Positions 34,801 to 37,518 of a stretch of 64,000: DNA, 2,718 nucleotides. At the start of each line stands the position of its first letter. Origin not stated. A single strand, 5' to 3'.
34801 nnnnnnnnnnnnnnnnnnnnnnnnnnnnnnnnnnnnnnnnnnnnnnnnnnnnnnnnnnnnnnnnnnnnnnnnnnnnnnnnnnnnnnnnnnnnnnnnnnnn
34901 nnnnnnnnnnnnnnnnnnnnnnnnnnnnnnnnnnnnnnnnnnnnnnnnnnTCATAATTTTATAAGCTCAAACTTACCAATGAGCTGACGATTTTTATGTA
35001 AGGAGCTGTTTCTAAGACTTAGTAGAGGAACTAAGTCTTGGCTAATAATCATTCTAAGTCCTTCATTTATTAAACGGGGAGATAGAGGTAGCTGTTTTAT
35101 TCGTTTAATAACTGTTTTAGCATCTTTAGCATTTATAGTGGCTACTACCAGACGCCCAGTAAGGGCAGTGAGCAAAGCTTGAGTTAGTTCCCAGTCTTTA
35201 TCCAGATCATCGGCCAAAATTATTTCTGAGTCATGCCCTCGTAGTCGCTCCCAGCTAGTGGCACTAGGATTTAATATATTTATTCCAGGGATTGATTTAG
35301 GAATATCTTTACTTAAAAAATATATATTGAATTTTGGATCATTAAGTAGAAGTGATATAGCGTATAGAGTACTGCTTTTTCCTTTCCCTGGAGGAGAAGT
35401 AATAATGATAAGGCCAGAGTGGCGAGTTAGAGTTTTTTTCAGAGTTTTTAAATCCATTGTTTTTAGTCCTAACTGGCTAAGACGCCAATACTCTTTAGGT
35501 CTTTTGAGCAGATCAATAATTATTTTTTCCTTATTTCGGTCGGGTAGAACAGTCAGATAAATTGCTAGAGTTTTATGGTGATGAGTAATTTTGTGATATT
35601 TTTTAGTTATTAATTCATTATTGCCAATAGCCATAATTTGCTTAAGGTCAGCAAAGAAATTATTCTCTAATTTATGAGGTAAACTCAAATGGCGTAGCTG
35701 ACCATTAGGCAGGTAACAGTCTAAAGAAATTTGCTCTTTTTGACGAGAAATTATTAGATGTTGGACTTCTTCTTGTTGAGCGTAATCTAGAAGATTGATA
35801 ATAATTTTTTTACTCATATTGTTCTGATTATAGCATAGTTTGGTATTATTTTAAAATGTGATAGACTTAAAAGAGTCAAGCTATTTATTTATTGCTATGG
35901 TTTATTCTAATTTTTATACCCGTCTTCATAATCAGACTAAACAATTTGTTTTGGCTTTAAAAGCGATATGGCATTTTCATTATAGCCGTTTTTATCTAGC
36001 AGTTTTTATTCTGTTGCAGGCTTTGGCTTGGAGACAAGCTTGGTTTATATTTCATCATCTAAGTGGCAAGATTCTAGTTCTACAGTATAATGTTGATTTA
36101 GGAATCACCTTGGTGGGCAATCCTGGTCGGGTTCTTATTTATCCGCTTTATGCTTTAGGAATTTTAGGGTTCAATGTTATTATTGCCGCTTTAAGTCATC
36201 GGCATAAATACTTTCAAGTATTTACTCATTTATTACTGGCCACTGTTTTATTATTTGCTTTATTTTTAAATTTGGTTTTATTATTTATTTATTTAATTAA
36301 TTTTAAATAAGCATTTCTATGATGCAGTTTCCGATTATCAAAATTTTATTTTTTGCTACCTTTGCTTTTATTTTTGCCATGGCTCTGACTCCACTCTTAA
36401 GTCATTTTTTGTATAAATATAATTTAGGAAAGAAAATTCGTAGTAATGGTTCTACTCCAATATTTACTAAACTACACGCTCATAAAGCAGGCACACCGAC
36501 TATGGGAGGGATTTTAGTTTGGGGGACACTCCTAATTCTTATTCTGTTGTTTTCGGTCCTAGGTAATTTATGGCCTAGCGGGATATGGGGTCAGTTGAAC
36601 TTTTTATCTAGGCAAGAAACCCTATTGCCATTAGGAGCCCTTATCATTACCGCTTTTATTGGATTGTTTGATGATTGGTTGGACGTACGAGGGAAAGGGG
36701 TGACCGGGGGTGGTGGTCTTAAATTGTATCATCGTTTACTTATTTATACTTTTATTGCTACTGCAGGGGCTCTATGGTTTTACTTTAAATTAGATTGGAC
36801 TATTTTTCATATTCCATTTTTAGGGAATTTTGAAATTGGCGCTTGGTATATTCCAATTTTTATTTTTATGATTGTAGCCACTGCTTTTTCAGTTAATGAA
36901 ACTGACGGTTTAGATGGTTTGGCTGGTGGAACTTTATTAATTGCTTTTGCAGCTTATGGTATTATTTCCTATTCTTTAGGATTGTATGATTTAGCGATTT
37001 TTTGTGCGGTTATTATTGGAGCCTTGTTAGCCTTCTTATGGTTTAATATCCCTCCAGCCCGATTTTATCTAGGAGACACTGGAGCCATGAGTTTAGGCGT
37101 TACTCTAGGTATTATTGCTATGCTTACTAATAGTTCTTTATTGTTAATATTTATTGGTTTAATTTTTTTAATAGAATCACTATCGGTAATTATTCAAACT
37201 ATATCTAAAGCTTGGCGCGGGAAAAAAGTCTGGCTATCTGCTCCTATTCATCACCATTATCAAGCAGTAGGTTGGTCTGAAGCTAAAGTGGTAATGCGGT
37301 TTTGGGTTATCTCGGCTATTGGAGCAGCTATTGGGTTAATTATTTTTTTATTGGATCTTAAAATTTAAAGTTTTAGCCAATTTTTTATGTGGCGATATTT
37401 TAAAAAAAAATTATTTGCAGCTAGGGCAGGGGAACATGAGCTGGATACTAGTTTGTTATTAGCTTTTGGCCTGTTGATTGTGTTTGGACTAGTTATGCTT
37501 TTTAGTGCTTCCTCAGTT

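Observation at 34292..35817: Catalytically degenerate GspE/PilB-like ATPase translationally coupled to a GT2 glycosyltransferase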

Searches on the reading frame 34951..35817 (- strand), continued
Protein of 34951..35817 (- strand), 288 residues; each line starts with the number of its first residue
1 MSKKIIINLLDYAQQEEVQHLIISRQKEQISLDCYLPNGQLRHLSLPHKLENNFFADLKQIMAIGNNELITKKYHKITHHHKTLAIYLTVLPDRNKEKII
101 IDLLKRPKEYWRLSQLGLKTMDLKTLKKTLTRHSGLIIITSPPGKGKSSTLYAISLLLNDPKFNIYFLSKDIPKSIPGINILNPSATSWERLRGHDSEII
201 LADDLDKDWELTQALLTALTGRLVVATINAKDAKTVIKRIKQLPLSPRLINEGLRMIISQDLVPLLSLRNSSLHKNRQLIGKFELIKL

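Call 28: fold_search(model_id=the predicted structure, library=pdb)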
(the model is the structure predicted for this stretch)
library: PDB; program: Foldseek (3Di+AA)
matches with E <= 10: 1793; with E <= 0.001: 356
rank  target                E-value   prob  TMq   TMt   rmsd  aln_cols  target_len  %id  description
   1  5oiu_C                3.9e-24  1.00  0.52  0.39  13.7       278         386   23  Crystal structure of PilF type IV pilus assembly ATPase from Thermus thermophilus (released 2018-08-08)
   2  5oiu_B                8.0e-24  1.00  0.56  0.42  12.4       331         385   20  Crystal structure of PilF type IV pilus assembly ATPase from Thermus thermophilus (released 2018-08-08)
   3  5it5_A                9.6e-24  1.00  0.55  0.41  12.7       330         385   21  Thermus thermophilus PilB core ATPase region (released 2016-10-19)
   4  1p9w                  1.5e-22  1.00  0.55  0.42  13.0       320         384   21  Crystal Structure of Vibrio cholerae putative NTPase EpsE (released 2003-10-14)
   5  5tsh_D                1.9e-22  1.00  0.54  0.42  13.3       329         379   20  PilB from Geobacter metallireducens bound to AMP-PNP (released 2017-05-17)
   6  5tsh_E                4.1e-22  1.00  0.55  0.41  11.7       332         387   20  PilB from Geobacter metallireducens bound to AMP-PNP (released 2017-05-17)
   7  5zfr_C                4.9e-22  1.00  0.56  0.42  13.2       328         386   19  Crystal structure of PilB, an extension ATPase motor of Type IV pilus, from Geobacter sulfurreducens (released 2018-09-19)
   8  1p9r                  5.2e-22  1.00  0.56  0.43  13.0       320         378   21  Crystal Structure of Vibrio cholerae putative NTPase EpsE (released 2003-10-14)
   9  5tsg_D                5.5e-22  1.00  0.51  0.39  13.1       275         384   22  PilB from Geobacter metallireducens bound to ADP (released 2017-05-17)
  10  5tsh_F                6.2e-22  1.00  0.54  0.42  11.7       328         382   19  PilB from Geobacter metallireducens bound to AMP-PNP (released 2017-05-17)
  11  5zfr_A                6.6e-22  1.00  0.52  0.40  12.7       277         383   22  Crystal structure of PilB, an extension ATPase motor of Type IV pilus, from Geobacter sulfurreducens (released 2018-09-19)
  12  5zfr_B                7.0e-22  1.00  0.52  0.39  11.0       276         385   22  Crystal structure of PilB, an extension ATPase motor of Type IV pilus, from Geobacter sulfurreducens (released 2018-09-19)
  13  5tsh_C                1.4e-21  1.00  0.55  0.42  12.9       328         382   20  PilB from Geobacter metallireducens bound to AMP-PNP (released 2017-05-17)
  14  4pht_A                1.5e-21  1.00  0.56  0.38  12.9       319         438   23  ATPase GspE in complex with the cytoplasmic domain of GspL from the Vibrio vulnificus type II Secretion system (released 2014-11-26)
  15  4pht_C                1.7e-21  1.00  0.57  0.38  12.8       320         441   22  ATPase GspE in complex with the cytoplasmic domain of GspL from the Vibrio vulnificus type II Secretion system (released 2014-11-26)
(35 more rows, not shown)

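Call 29: find_encoding_contigs(protein=P0054, flank=6000, max_places=1)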
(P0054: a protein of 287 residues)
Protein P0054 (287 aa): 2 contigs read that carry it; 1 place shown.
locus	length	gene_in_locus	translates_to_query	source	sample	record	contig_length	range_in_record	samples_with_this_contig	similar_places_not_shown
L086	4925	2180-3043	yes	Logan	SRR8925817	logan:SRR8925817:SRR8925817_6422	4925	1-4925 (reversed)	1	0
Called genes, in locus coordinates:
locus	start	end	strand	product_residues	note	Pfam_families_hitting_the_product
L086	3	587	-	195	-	?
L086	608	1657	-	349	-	PF10555:MraY_sig1 (weak), PF00953:Glycos_transf_4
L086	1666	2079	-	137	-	-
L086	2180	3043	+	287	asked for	PF00437:T2SSE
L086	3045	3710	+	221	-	PF00535:Glycos_transf_2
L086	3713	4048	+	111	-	PF10066:DUF2304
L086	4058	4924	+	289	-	?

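Call 30: find_encoding_contigs(protein=P0069, flank=6000, max_places=1)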
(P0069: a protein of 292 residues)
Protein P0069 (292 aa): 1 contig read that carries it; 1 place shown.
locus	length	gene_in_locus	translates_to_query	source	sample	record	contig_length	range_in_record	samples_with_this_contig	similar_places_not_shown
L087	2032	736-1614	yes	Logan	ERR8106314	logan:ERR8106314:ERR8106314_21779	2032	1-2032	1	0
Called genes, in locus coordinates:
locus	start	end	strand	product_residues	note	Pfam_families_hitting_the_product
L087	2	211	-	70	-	?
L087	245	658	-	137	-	-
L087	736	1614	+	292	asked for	PF00437:T2SSE (weak)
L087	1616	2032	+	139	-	?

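Call 31: find_encoding_contigs(protein=P0074, flank=6000, max_places=1)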
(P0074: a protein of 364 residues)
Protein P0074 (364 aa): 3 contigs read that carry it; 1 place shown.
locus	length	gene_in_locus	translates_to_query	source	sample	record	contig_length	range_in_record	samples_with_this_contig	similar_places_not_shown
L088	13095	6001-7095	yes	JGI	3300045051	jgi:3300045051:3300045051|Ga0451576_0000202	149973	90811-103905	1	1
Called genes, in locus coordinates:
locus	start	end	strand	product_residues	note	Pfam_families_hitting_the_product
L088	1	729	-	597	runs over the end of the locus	PF00664:ABC_membrane, PF02463:SMC_N (faint), PF00005:ABC_tran, PF13191:AAA_16 (weak)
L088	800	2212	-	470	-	PF01225:Mur_ligase, PF08245:Mur_ligase_M, PF02875:Mur_ligase_C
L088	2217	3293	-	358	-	PF03033:Glyco_transf_28, PF04101:Glyco_tran_28_C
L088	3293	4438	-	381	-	PF01098:FTSW_RODA_SPOVE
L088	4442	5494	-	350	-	PF10555:MraY_sig1 (faint), PF00953:Glycos_transf_4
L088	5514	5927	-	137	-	-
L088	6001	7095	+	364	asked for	PF00437:T2SSE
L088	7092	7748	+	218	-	PF00535:Glycos_transf_2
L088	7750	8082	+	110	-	PF10066:DUF2304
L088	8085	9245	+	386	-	PF13439:Glyco_transf_4 (weak), PF20706:GT4-conflict, PF00534:Glycos_transf_1, PF13692:Glyco_trans_1_4, PF13524:Glyco_trans_1_2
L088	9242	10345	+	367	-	PF13439:Glyco_transf_4, PF13579:Glyco_trans_4_4 (faint), PF00534:Glycos_transf_1, PF13692:Glyco_trans_1_4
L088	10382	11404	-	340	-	PF01073:3Beta_HSD, PF01370:Epimerase, PF16363:GDP_Man_Dehyd, PF07993:NAD_binding_4 (weak)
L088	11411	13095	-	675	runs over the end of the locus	PF00082:Peptidase_S8, PF01839:FG-GAP (faint), PF13517:FG-GAP_3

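Call 32: find_encoding_contigs(protein=P0090, flank=6000, max_places=1)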
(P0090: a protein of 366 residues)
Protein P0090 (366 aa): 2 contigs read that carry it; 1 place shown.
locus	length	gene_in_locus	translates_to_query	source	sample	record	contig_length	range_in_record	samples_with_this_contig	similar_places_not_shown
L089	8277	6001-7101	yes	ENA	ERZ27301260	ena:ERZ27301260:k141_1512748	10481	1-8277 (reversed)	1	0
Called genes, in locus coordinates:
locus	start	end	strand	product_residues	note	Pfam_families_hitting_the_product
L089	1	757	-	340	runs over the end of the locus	PF01565:FAD_binding_4, PF02873:MurB_C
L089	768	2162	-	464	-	PF01225:Mur_ligase, PF08245:Mur_ligase_M, PF02875:Mur_ligase_C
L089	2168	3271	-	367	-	PF03033:Glyco_transf_28, PF04101:Glyco_tran_28_C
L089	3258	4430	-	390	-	PF01098:FTSW_RODA_SPOVE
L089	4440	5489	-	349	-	PF00953:Glycos_transf_4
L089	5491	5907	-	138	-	-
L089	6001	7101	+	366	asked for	PF00437:T2SSE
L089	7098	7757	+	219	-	PF00535:Glycos_transf_2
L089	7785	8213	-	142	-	-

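Call 38: find_encoding_contigs(protein=P0104, flank=6000, max_places=1)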
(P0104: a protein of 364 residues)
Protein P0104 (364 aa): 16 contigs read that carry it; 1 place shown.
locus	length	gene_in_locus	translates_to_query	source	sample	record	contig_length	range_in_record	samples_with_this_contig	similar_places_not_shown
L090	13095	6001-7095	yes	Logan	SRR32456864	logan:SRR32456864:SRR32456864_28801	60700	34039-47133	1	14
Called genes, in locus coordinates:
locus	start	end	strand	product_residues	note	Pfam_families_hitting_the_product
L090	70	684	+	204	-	-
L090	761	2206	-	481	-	PF01225:Mur_ligase, PF08245:Mur_ligase_M, PF02875:Mur_ligase_C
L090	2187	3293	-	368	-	PF03033:Glyco_transf_28, PF04101:Glyco_tran_28_C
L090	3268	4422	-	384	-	PF01098:FTSW_RODA_SPOVE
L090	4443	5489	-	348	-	PF00953:Glycos_transf_4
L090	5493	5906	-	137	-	-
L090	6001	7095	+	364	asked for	PF00437:T2SSE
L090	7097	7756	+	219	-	PF00535:Glycos_transf_2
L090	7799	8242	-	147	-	-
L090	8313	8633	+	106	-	PF10066:DUF2304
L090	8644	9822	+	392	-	PF13439:Glyco_transf_4, PF20706:GT4-conflict, PF00534:Glycos_transf_1, PF13692:Glyco_trans_1_4, PF13524:Glyco_trans_1_2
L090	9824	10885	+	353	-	PF13439:Glyco_transf_4, PF13579:Glyco_trans_4_4 (weak), PF00534:Glycos_transf_1, PF13692:Glyco_trans_1_4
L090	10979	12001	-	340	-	PF01073:3Beta_HSD, PF01370:Epimerase, PF07993:NAD_binding_4, PF16363:GDP_Man_Dehyd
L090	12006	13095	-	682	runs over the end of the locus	PF00082:Peptidase_S8, PF01839:FG-GAP (faint), PF13517:FG-GAP_3 (faint)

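Call 39: find_encoding_contigs(protein=P0081, flank=6000, max_places=1)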
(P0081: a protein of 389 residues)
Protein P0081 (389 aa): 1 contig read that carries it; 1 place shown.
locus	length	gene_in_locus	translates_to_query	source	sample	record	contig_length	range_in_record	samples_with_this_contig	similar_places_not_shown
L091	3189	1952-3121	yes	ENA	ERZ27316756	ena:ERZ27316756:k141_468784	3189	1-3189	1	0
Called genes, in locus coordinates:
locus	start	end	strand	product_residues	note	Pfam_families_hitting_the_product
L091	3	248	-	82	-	?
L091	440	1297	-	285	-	PF10555:MraY_sig1 (weak), PF00953:Glycos_transf_4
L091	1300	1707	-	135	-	-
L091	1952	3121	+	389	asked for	PF00437:T2SSE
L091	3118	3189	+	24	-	?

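Call 40: find_encoding_contigs(protein=P0102, flank=6000, max_places=1)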
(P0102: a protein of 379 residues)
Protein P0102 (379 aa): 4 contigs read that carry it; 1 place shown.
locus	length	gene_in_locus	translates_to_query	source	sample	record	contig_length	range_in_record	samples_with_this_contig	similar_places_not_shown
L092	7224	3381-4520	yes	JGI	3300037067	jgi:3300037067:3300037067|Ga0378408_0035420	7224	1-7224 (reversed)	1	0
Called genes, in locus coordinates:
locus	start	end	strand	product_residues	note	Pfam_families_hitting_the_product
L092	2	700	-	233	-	?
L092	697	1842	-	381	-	PF01098:FTSW_RODA_SPOVE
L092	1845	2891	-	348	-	PF10555:MraY_sig1 (weak), PF00953:Glycos_transf_4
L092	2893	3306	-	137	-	-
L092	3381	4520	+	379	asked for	PF00437:T2SSE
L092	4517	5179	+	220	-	PF00535:Glycos_transf_2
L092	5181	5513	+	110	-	PF10066:DUF2304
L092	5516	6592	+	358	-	PF13439:Glyco_transf_4 (weak), PF20706:GT4-conflict (weak), PF00534:Glycos_transf_1, PF13692:Glyco_trans_1_4, PF13524:Glyco_trans_1_2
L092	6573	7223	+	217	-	?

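Call 41: find_encoding_contigs(protein=P0096, flank=6000, max_places=1)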
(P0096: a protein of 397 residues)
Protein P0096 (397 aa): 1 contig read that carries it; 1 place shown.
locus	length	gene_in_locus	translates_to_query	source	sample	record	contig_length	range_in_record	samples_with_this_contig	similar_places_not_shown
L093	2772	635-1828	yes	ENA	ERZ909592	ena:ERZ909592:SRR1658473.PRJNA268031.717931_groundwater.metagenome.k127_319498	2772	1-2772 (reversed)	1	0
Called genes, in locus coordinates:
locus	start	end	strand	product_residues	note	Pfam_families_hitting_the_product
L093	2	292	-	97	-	?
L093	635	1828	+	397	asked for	PF00437:T2SSE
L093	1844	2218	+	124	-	-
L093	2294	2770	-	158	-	?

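Call 51: search_protein_families(library=padloc, proteins=[window:34951-35817:-], max_evalue=0.01)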
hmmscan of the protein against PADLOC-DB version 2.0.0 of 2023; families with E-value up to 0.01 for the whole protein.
window:34951-35817:- (288 aa): 1 family
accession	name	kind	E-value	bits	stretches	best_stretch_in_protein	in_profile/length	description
PDLC03859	LmuB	-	0.0018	15.5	1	111-169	3-51/611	-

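Call 59: find_related_loci(query=A1, collection=metagenome_contigs, flank=3500)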
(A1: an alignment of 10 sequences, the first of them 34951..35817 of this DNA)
Query A1 (288 aa) in metagenome_contigs; peptide patterns used: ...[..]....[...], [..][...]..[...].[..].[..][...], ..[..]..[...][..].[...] (x = any residue, [..] = any of these).
553 stretches matched a pattern; 82 encode a relative of the query (tblastn E <= 1e-3); the best 80 are kept; 78 distinct loci.
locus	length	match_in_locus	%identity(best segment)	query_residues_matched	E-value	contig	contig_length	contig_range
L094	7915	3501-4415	55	1-288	3e-107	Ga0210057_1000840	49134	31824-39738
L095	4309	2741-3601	53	2-288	9e-93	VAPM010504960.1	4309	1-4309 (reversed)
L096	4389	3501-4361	53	2-288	1e-92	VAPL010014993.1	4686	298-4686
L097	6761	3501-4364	50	1-288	1e-83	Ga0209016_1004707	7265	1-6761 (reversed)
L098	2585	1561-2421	49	1-288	4e-84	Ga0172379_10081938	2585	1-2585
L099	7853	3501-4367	45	1-288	2e-78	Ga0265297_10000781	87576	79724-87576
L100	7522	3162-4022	49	1-288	1e-76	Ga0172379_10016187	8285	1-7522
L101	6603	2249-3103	44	1-285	5e-71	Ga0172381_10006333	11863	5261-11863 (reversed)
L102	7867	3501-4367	44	1-286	7e-71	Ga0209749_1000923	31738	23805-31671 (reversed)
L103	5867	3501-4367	44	1-286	7e-71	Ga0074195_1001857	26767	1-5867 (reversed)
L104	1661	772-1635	44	1-288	8e-74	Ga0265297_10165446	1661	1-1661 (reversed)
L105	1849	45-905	46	1-288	1e-72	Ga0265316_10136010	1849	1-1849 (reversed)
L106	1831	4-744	48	42-288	2e-69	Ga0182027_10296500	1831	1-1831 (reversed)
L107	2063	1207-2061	41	1-285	3e-67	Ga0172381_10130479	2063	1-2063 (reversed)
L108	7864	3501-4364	41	1-288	6e-65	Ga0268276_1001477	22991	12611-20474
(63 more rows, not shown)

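Call 74: find_encoding_contigs(protein=P0092, flank=6000, max_places=1)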
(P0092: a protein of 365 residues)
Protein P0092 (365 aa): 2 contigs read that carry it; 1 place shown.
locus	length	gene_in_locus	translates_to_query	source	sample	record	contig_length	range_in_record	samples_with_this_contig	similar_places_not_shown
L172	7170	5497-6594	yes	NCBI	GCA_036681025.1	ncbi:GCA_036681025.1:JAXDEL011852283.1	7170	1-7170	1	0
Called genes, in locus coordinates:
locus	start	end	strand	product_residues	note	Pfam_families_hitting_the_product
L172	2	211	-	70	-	?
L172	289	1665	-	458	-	PF01225:Mur_ligase, PF08245:Mur_ligase_M, PF02875:Mur_ligase_C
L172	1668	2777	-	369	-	PF03033:Glyco_transf_28, PF04101:Glyco_tran_28_C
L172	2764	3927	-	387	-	PF01098:FTSW_RODA_SPOVE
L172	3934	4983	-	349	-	PF00953:Glycos_transf_4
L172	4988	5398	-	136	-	-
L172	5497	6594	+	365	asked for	PF00437:T2SSE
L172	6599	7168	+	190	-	?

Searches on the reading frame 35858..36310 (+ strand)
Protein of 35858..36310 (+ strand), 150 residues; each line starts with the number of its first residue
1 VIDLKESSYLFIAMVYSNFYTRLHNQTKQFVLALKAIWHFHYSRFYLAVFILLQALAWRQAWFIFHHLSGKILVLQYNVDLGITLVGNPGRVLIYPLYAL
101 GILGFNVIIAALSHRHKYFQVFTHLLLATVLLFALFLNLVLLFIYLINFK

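Call 3: search_protein_families(library=pfam, proteins=[window:35858-36310:+], max_evalue=0.1)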
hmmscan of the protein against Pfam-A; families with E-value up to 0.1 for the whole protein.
window:35858-36310:+ (150 aa): 0 families

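Call 43: search_protein_families(library=pfam, alignment_id=A2, max_evalue=1)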
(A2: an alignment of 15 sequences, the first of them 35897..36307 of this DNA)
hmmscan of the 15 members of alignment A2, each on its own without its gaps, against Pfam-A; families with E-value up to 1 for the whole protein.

A. member 1, window:35897-36307:+ (137 aa): 0 families

B. families by the number of members that match (of 15 scanned): 7 families
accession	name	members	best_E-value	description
PF12963.12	DUF3852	1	0.058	Protein of unknown function (DUF3852)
PF09843.14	DUF2070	1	0.075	Predicted membrane protein (DUF2070)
PF04103.21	CD20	1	0.11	CD20-like family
PF09773.14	Meckelin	1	0.29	Meckelin (Transmembrane protein 67)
PF02416.21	TatA_B_E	1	0.3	mttA/Hcf106 family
PF07204.16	Orthoreo_P10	1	0.34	Orthoreovirus membrane fusion protein p10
PF07895.16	DUF1673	1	0.74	Protein of unknown function (DUF1673)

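Call 51: search_protein_families(library=padloc, proteins=[window:35897-36310:+], max_evalue=0.01)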
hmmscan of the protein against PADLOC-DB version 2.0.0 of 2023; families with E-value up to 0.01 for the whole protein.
window:35897-36310:+ (137 aa): 0 families

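Call 63: find_homologous_proteins(query=window:35897-36307:+, max_evalue=0.001)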
Query window:35897-36307:+ (137 aa): 16 proteins with E <= 0.001 among 62 candidates.
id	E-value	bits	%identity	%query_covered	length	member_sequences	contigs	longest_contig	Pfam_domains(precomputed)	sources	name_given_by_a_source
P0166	1.1e-79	283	100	100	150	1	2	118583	-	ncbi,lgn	-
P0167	1.8e-47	179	68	100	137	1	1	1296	-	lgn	-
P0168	2.5e-43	166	64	100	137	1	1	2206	-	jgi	jgi:hypothetical protein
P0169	4.3e-41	159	64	100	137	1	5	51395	-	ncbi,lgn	-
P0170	4.7e-39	152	58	100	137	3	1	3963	-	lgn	-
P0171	1.2e-37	147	55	100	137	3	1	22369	-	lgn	-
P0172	3.1e-36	143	57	100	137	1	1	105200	-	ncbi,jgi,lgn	ncbi:MAG: hypothetical protein WC249_03740 [Patescibacteria group bacterium]|jgi:hypothetical protei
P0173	3.7e-35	139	53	100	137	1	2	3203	-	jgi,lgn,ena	-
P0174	1.6e-34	137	50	100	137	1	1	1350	-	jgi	-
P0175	1.9e-34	137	54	100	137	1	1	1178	-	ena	-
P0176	2.9e-34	136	53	100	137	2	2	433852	-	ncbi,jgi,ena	ncbi:MAG: hypothetical protein WC719_00320 [Patescibacteria group bacterium]|jgi:hypothetical protei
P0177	4.8e-34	136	50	100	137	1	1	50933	-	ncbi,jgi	jgi:hypothetical protein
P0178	2.8e-33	133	50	100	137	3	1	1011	-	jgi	jgi:hypothetical protein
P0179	4.3e-32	129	53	100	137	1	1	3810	-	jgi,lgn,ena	-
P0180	1.7e-31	127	49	100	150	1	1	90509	-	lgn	-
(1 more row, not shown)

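Call 71: predict_structure(alignment_id=A5)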
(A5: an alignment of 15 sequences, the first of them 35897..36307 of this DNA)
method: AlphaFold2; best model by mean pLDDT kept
length: 137 residues; sequences in the alignment: 15
mean_pLDDT: 80.6   pTM: 0.69
mean pLDDT of the five models: 80.6, 79.9, 77.0, 76.3, 74.4
residues with pLDDT >= 90: 30; 70-90: 82; 50-70: 24; < 50: 1
segments of 3 or more residues with pLDDT < 50: none
pLDDT, mean of each block of 10 residues (from residue 1): 62 71 73 90 91 77 66 77 89 85 82 91 91 82
secondary structure, 60 per line:
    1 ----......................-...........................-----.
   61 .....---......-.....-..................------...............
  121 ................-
elements in order: H5-26 H28-54 E60-65 E69-74 H76-80 H82-99 H106-136

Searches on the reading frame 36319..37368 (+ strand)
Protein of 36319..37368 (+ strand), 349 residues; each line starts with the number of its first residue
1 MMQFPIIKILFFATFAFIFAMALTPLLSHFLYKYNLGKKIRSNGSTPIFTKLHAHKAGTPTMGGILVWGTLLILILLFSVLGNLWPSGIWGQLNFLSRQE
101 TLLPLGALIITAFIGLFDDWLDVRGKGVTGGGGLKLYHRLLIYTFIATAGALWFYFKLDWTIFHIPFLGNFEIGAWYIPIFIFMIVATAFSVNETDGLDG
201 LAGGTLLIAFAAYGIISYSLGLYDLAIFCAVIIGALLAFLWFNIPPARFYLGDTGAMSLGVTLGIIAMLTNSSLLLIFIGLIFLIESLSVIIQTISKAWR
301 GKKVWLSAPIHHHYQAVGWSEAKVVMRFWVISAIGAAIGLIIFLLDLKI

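Call 3: search_protein_families(library=pfam, proteins=[window:36319-37368:+], max_evalue=0.1)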
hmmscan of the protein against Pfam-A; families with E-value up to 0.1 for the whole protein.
window:36319-37368:+ (349 aa): 2 families
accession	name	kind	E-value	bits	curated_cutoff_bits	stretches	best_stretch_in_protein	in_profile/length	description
PF00953.26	Glycos_transf_4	-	9.7e-30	104.1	27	1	105-269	5-158/160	Glycosyl transferase family 4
PF10555.14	MraY_sig1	-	4.6e-05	23.1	20.1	1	56-66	1-11/13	Phospho-N-acetylmuramoyl-pentapeptide-transferase signature 1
